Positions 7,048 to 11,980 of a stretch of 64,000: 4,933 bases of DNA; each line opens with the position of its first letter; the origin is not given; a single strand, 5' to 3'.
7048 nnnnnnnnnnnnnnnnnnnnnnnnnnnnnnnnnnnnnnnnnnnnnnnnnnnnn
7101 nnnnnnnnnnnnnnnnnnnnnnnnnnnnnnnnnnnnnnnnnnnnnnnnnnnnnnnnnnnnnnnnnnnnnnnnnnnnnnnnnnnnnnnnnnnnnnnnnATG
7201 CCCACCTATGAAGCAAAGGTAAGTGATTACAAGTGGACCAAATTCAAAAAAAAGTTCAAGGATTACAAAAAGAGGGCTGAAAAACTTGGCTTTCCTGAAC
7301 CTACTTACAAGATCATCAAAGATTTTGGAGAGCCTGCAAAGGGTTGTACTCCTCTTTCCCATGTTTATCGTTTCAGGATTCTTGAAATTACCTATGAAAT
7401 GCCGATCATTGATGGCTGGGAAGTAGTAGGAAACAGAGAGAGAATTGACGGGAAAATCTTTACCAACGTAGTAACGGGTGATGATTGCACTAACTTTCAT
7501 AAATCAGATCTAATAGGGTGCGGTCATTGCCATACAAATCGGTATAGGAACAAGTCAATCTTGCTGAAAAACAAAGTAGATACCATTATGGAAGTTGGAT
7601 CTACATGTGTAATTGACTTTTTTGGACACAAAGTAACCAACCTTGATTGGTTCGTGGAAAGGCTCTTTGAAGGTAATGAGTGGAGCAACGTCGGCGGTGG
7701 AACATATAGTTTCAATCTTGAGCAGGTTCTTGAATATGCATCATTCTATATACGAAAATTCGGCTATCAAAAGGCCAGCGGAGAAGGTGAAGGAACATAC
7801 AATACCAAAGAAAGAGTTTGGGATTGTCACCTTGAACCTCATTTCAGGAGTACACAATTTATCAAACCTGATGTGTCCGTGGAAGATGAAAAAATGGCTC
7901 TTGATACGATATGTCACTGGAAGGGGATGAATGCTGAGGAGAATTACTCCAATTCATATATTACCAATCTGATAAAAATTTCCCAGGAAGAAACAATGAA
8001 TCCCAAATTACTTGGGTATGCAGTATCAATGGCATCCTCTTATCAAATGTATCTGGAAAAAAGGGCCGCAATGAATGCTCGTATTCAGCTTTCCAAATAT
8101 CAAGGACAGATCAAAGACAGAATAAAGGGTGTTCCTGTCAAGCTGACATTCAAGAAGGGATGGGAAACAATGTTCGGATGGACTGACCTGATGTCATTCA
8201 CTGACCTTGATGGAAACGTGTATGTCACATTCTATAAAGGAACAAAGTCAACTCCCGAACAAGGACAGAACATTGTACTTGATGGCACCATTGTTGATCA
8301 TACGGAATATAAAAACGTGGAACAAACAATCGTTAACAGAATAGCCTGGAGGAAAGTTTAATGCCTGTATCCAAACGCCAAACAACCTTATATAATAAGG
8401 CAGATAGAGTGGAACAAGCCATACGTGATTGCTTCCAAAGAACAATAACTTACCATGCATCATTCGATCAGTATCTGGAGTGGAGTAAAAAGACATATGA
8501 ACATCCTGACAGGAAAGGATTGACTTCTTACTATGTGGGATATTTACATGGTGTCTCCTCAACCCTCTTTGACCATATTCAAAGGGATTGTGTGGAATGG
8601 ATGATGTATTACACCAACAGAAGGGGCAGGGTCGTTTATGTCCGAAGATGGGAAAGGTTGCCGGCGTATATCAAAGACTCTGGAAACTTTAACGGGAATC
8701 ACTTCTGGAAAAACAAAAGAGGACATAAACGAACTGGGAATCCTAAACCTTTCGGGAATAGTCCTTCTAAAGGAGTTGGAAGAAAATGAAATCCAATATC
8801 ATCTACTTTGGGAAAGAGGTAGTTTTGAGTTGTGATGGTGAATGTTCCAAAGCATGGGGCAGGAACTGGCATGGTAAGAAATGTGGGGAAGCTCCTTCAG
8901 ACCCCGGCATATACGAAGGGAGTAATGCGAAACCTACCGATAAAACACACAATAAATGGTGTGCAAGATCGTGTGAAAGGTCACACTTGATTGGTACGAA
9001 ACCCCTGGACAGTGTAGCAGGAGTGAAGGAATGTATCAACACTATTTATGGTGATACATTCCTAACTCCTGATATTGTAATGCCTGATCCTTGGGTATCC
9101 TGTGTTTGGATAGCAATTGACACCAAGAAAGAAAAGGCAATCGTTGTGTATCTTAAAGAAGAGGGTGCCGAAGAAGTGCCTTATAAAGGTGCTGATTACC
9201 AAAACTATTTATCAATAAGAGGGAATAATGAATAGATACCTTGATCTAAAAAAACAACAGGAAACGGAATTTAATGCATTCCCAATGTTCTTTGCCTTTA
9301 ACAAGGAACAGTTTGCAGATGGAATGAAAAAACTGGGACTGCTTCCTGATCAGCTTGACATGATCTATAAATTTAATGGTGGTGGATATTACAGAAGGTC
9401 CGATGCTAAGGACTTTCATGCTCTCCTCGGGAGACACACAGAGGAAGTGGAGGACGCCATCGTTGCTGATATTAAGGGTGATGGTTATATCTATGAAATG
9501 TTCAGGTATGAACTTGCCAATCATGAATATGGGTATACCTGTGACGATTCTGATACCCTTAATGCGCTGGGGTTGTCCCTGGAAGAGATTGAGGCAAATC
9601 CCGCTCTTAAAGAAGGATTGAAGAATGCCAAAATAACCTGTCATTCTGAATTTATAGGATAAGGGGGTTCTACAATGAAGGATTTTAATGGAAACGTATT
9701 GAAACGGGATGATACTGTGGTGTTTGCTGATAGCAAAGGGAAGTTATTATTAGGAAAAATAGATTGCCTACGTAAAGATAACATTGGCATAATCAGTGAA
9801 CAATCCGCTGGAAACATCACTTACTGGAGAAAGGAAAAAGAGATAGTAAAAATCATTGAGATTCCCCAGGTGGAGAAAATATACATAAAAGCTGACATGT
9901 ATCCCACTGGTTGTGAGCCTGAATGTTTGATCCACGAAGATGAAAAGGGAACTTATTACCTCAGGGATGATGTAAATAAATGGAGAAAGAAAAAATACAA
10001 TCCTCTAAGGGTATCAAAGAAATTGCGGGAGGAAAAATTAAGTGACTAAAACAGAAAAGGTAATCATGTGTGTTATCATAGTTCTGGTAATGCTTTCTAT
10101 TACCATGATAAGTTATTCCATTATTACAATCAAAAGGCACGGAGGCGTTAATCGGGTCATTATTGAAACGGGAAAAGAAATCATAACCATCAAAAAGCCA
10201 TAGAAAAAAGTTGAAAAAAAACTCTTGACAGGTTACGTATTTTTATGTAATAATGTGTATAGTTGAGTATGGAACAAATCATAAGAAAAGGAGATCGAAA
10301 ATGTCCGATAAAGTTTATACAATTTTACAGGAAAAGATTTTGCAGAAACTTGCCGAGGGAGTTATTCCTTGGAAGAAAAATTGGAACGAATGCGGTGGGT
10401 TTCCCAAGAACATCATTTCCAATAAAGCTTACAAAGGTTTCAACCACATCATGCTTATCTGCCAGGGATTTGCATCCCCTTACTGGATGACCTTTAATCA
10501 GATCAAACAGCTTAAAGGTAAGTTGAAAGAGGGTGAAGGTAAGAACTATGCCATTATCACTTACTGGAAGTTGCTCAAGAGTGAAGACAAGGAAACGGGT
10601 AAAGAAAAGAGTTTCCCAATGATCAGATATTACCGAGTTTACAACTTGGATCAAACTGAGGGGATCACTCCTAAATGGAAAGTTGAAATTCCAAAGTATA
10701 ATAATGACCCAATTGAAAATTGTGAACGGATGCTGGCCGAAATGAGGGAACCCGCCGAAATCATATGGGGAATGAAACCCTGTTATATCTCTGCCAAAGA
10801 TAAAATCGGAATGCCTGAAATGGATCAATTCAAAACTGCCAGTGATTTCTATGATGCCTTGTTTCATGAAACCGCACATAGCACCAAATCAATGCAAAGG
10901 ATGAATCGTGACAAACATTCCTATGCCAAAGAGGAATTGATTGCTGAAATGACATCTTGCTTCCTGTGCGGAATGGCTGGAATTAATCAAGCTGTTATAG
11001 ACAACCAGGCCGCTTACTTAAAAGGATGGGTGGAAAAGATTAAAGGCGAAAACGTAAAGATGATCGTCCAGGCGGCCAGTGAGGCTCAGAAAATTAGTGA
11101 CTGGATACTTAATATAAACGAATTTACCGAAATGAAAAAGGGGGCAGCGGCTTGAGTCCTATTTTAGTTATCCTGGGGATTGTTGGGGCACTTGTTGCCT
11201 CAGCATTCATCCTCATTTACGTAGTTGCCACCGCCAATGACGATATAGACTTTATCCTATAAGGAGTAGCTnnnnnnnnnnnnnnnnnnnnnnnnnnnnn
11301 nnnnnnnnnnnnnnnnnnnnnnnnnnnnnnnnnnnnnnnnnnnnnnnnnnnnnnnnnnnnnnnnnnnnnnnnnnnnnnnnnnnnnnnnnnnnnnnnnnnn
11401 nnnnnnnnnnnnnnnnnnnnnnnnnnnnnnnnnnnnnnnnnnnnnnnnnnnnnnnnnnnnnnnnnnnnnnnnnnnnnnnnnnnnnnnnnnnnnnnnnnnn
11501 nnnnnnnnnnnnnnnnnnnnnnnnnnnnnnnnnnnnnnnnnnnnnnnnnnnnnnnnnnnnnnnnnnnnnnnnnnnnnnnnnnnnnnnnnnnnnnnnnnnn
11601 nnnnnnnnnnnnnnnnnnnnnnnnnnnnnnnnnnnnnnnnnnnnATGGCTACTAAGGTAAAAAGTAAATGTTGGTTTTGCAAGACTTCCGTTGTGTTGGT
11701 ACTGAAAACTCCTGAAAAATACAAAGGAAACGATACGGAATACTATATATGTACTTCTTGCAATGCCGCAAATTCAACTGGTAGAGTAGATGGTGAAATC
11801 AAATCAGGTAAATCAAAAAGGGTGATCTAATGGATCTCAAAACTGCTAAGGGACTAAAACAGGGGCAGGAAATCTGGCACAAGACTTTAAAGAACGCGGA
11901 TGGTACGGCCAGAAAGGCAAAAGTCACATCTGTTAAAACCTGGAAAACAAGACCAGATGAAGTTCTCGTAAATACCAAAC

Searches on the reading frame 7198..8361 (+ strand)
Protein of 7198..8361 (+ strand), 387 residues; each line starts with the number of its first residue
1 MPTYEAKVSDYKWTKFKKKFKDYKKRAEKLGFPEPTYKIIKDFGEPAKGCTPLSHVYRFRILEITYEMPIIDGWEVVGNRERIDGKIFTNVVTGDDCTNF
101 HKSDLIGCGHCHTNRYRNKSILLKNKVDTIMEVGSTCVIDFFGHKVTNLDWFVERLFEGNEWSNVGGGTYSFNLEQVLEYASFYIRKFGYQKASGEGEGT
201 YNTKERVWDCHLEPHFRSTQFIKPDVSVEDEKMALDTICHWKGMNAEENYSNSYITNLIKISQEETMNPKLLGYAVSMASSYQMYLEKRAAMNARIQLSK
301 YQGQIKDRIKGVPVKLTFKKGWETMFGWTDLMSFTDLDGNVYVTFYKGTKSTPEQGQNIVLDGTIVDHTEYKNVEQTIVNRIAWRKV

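Call 12: search_protein_families(library=pfam, proteins=[window:7198-8361:+], max_evalue=0.01)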
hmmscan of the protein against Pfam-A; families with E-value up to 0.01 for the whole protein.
window:7198-8361:+ (387 aa): 0 families

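Call 13: search_protein_families(library=phrogs, proteins=[window:7198-8361:+], max_evalue=0.001)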
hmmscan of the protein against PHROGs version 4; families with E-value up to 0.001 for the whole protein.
window:7198-8361:+ (387 aa): 4 families
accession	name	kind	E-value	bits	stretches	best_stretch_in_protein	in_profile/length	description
phrog_2319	-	unknown function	1.2e-50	173.9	1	4-386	4-398/399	-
phrog_3628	-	unknown function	1.1e-10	42.2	1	250-383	116-254/257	-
phrog_27218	-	unknown function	4.1e-07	31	1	288-381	96-186/192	-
phrog_30451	-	unknown function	0.00025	21.6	1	281-383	172-278/287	-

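Call 17: find_related_loci(query=window:7198-8361:+, collection=viral_contigs, flank=10000)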
Query window:7198-8361:+ (387 aa) in viral_contigs; peptide patterns used: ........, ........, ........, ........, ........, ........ (x = any residue, [..] = any of these).
1 stretches matched a pattern, but none encodes a relative of the query by tblastn (E <= 1e-3).

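Call 19: find_encoding_contigs(protein=window:7198-8361:+, flank=10000, max_places=10)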
Protein window:7198-8361:+ (387 aa): 2 contigs read that carry it; 1 place shown.
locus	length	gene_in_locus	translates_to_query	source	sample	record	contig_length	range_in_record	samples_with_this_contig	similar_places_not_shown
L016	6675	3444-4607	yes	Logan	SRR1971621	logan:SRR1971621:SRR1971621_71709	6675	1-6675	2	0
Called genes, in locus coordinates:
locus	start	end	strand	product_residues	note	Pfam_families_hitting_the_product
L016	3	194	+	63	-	?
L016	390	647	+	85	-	-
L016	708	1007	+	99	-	-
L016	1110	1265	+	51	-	-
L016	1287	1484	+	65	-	-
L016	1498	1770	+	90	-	-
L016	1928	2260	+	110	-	-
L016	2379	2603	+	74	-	-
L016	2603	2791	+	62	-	-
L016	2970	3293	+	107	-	-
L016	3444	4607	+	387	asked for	-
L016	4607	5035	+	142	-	-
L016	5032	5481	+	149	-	-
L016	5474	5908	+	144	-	PF24692:DUF7659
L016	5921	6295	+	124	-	PF23835:DUF7205 (weak)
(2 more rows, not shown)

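Call 20: find_homologous_proteins(query=window:7198-8361:+, max_evalue=0.00001)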
Query window:7198-8361:+ (387 aa): 4 proteins with E <= 0.00001 among 1203 candidates.
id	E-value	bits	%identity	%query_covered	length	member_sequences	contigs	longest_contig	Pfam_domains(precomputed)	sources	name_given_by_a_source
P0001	2.2e-243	825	89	100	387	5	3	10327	-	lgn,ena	-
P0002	7.5e-178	609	66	99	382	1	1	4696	-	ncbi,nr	ncbi:MAG: hypothetical protein GY797_17730, partial [Deltaproteobacteria bacterium]|nr:hypothetical 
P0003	4.3e-137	475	54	100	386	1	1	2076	-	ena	-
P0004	9.6e-114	398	50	99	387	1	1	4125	-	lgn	-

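Call 21: find_encoding_contigs(protein=P0001, flank=10000, max_places=10)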
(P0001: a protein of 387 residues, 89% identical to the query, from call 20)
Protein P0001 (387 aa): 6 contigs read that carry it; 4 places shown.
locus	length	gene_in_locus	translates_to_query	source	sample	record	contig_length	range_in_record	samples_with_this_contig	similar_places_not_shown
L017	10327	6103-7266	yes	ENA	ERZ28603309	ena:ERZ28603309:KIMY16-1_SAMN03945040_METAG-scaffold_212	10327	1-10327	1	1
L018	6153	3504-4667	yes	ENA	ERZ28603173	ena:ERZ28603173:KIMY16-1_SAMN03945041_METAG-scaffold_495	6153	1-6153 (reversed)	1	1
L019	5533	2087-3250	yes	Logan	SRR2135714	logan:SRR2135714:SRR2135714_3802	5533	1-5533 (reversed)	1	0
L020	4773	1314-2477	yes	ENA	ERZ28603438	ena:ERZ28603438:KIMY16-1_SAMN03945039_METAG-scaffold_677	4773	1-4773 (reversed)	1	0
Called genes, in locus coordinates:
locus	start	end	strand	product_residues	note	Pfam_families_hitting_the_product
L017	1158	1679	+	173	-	-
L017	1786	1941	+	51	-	-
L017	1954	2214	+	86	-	-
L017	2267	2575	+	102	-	-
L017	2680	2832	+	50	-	-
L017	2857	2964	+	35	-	-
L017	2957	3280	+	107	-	-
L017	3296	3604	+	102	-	-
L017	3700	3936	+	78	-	-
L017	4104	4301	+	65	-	-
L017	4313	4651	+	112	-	-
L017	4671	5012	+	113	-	-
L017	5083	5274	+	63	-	-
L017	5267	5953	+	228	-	-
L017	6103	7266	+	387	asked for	-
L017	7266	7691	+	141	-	-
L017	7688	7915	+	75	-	-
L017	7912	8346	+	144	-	PF24692:DUF7659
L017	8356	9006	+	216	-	PF23835:DUF7205 (weak)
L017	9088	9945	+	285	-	PF08401:ArdcN, PF18818:MPTase-PolyVal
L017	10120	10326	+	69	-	?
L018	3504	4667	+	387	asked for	-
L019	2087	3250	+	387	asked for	-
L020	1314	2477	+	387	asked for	-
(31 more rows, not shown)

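Call 22: find_encoding_contigs(protein=P0002, flank=10000, max_places=10)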
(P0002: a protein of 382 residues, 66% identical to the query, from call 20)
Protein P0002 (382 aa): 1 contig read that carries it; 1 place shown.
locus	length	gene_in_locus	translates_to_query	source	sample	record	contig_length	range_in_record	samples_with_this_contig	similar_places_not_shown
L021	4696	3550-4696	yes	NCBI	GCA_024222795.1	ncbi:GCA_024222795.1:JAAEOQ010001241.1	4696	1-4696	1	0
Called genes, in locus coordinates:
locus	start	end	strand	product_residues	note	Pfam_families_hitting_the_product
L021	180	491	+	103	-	-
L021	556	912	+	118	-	-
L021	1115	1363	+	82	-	-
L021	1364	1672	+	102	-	-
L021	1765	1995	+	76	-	-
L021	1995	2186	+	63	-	-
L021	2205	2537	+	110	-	-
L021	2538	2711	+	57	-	-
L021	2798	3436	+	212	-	-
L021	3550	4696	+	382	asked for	?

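Call 23: find_encoding_contigs(protein=P0004, flank=10000, max_places=10)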
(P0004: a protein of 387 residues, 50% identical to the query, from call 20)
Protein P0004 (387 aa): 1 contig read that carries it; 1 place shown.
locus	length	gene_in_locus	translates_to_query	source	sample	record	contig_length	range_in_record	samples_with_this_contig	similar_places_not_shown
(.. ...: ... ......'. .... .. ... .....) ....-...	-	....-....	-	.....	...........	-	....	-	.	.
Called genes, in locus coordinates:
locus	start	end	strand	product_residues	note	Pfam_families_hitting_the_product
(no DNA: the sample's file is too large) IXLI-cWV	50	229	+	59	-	-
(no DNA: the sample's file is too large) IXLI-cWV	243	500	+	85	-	-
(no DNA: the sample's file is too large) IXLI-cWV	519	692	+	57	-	-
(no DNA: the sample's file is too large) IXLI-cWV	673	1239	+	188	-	-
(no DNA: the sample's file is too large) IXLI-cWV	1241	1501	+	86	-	-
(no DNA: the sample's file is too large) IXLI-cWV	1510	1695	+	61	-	-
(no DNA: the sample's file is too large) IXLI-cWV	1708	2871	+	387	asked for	-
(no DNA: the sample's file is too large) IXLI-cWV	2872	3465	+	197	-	-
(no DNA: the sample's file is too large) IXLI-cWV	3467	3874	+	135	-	-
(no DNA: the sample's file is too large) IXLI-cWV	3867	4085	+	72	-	PF23835:DUF7205 (weak)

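Call 24: find_encoding_contigs(protein=P0003, flank=10000, max_places=10)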
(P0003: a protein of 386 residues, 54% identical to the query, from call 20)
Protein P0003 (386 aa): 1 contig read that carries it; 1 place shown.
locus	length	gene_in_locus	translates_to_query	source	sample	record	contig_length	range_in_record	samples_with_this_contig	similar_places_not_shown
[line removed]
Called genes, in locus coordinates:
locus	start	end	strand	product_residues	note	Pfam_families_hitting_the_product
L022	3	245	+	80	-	?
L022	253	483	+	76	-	-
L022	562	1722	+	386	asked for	-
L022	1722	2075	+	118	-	?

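Call 55: search_dna_similar(query=window:7198-8361:+, collection=phages, mode=protein, max_rows=25)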
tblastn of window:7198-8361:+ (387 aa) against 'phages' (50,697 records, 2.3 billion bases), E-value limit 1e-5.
Records with a match: 114; places in all: 114; records where one place covers at least 80% of the query: 104.
Best place of each record, by identity: <60% 114.
By first word of the organism name: Vibrio 89; Aeromonas 11; Cronobacter 4; Ruegeria 2; Rhodococcus 2; Salicola 1; Roseobacter 1; Tunturiibacter 1; Rhodobacter 1; Citrobacter 1; and 1 more.
By host as written in the record: - 78; Aeromonas salmonicida 7; Aeromonas hydrophila 3; Ruegeria pomeroyi DSS-3 3; Cronobacter sakazakii ATCC 29544 2; Cronobacter sakazakii 2; Vibrio crassostreae 2; Vibrio natriegens HER1138 2; and 13 more.
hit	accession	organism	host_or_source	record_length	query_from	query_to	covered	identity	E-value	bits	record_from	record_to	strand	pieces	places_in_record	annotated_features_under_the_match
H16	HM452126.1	Aeromonas phage phiAS5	Aeromonas salmonicida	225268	27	381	92%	27.7%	2e-23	108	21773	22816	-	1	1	hypothetical protein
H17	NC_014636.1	Aeromonas phage phiAS5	Aeromonas salmonicida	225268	27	381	92%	27.7%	2e-23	108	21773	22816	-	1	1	hypothetical protein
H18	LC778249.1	Aeromonas phage phiWae14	urban sewage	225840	27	381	92%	27.7%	2e-23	108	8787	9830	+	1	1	hypothetical protein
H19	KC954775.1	Cronobacter phage S13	Cronobacter sakazakii ATCC 29544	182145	27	386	93%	26.5%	1e-14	82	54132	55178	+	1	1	hypothetical protein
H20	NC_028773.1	Cronobacter phage S13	Cronobacter sakazakii ATCC 29544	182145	27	386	93%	26.5%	1e-14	82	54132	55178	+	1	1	hypothetical protein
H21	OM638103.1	Cronobacter phage LPCS28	Cronobacter sakazakii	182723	27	386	93%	26.5%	1e-14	82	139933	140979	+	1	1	hypothetical protein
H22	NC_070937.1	Cronobacter phage LPCS28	Cronobacter sakazakii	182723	27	386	93%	26.5%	1e-14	82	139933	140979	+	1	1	hypothetical protein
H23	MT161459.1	Aeromonas phage Ahp1_CNU-2021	Aeromonas hydrophila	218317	27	381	92%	26.9%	3e-22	105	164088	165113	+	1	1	hypothetical protein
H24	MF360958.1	Salicola phage SCTP-2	Salicola sp. PV4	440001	1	387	100%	24.6%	1e-15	85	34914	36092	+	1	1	41: hypothetical protein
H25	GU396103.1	Aeromonas phage PX29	Aeromonas salmonicida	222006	27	384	93%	26.3%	5e-24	110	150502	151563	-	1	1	conserved hypothetical protein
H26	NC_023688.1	Aeromonas phage PX29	Aeromonas salmonicida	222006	27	384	93%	26.3%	5e-24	110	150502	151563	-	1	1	hypothetical protein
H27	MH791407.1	Aeromonas phage AsFcp_4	Aeromonas salmonicida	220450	27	384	93%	26.3%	7e-24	109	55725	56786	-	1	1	hypothetical protein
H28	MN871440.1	Aeromonas phage AsFcp_1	Aeromonas salmonicida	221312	27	384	93%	26.3%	7e-24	109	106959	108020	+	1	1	record has no annotation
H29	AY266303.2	Aeromonas phage Aeh1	Aeromonas hydrophila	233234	27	381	92%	26.4%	7e-23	106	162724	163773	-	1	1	hypothetical protein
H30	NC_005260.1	Aeromonas phage Aeh1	Aeromonas hydrophila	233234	27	381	92%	26.4%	7e-23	106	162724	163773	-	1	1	hypothetical protein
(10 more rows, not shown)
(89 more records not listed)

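Call 66: find_homologous_proteins(query=A5, max_evalue=1e-10)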
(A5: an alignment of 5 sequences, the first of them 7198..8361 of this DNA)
Query A5 (5 sequences) (387 aa, profile of the alignment): 7 proteins with E <= 1e-10 among 3531 candidates.
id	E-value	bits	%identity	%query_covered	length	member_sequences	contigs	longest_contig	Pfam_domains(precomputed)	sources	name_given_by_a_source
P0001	2.5e-223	759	89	100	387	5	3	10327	-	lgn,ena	-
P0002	2.2e-217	740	66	99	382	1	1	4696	-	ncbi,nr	ncbi:MAG: hypothetical protein GY797_17730, partial [Deltaproteobacteria bacterium]|nr:hypothetical 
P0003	1.5e-206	704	54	100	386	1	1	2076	-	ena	-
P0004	3.9e-199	679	50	99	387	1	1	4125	-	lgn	-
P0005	1.5e-32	131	27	99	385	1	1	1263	-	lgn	-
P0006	2.0e-32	131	27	98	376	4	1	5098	-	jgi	-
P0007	8.8e-31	125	28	84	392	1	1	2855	-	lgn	-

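Call 67: find_encoding_contigs(protein=P0006, flank=10000, max_places=4)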
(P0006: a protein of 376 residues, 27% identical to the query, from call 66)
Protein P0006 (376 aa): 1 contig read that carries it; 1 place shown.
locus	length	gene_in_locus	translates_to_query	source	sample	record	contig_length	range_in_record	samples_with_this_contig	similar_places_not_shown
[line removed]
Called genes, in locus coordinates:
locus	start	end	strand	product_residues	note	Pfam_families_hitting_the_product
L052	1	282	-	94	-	?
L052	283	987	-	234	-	PF01541:GIY-YIG, PF04545:Sigma70_r4 (faint), PF01381:HTH_3 (faint)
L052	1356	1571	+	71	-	-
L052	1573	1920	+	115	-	-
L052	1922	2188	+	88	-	-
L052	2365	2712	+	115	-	-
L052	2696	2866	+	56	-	-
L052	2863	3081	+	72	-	-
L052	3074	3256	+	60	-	-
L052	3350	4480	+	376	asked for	-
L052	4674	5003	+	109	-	-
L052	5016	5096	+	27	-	?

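Call 68: find_encoding_contigs(protein=P0007, flank=10000, max_places=4)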
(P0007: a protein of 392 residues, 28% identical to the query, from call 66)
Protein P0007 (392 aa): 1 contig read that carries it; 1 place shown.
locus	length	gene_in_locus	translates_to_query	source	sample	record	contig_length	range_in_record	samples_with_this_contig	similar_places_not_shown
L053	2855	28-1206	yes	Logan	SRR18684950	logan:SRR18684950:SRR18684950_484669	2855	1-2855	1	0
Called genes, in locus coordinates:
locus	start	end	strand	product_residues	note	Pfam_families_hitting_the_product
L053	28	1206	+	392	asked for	-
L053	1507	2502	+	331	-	PF03235:GmrSD_N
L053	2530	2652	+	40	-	-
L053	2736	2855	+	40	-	?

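Call 93: list_cluster_members(proteins=[window:7198-8361:+, window:50399-51772:+, P0008])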
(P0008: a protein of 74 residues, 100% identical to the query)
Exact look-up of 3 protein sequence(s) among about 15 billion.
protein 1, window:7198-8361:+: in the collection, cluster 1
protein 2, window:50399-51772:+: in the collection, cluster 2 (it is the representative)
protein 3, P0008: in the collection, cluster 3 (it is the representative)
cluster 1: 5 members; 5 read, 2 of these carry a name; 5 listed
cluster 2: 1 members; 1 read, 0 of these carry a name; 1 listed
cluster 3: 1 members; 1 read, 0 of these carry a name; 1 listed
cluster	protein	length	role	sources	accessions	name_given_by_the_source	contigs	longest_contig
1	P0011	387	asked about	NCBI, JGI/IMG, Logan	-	-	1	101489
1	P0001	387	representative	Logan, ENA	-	-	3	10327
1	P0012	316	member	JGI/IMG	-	hypothetical protein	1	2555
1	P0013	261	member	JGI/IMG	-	hypothetical protein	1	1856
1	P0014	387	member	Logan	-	-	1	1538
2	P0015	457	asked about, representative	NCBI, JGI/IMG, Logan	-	-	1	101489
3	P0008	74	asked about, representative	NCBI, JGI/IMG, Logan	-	-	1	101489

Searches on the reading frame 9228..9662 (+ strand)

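Call 52: search_protein_families(library=pfam, proteins=[window:9228-9662:+], max_evalue=0.01)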
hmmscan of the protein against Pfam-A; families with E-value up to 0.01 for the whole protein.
window:9228-9662:+ (144 aa): 1 family
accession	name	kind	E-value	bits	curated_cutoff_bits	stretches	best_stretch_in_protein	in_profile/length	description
PF24692.1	DUF7659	-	1.8e-47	161.2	27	1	4-135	2-133/135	Family of unknown function (DUF7659)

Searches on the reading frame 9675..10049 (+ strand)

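Call 52: search_protein_families(library=pfam, proteins=[window:9675-10049:+], max_evalue=0.01)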
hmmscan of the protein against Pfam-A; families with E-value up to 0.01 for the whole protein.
window:9675-10049:+ (124 aa): 1 family
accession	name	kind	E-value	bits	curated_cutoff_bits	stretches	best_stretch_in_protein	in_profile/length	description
PF03859.21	CG-1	-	0.00081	19.5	23.5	1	50-108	5-62/116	CG-1 domain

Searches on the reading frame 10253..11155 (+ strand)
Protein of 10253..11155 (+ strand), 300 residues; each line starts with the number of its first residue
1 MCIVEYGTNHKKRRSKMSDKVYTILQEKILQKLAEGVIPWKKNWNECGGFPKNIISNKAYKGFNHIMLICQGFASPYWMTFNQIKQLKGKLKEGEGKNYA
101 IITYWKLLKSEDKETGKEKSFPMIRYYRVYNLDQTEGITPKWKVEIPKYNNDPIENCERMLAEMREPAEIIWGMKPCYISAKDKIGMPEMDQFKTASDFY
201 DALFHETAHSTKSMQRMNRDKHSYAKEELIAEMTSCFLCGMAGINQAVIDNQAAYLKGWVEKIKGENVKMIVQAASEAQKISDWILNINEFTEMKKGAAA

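Call 12: search_protein_families(library=pfam, proteins=[window:10253-11155:+], max_evalue=0.01)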
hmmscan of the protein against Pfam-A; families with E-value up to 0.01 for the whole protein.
window:10253-11155:+ (300 aa): 3 families
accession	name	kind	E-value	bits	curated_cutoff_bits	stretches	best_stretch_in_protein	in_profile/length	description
PF18818.7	MPTase-PolyVal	-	1.8e-26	93.1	27.5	1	159-276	5-125/126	Zincin-like metallopeptidase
PF08401.16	ArdcN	-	1.8e-23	83.5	22.6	1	20-130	2-123/123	N-terminal domain of anti-restriction factor ArdC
PF04723.20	GRDA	-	0.0097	16.2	22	0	225-276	27-75/147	Glycine reductase complex selenoprotein A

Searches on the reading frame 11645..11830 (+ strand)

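Call 52: search_protein_families(library=pfam, proteins=[window:11645-11830:+], max_evalue=0.01)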
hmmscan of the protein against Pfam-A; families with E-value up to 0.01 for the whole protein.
window:11645-11830:+ (61 aa): 1 family
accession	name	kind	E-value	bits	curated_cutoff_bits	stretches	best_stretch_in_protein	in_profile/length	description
PF09779.14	Ima1_N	-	0.0048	18.2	28.9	1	8-54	2-39/132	Ima1 N-terminal domain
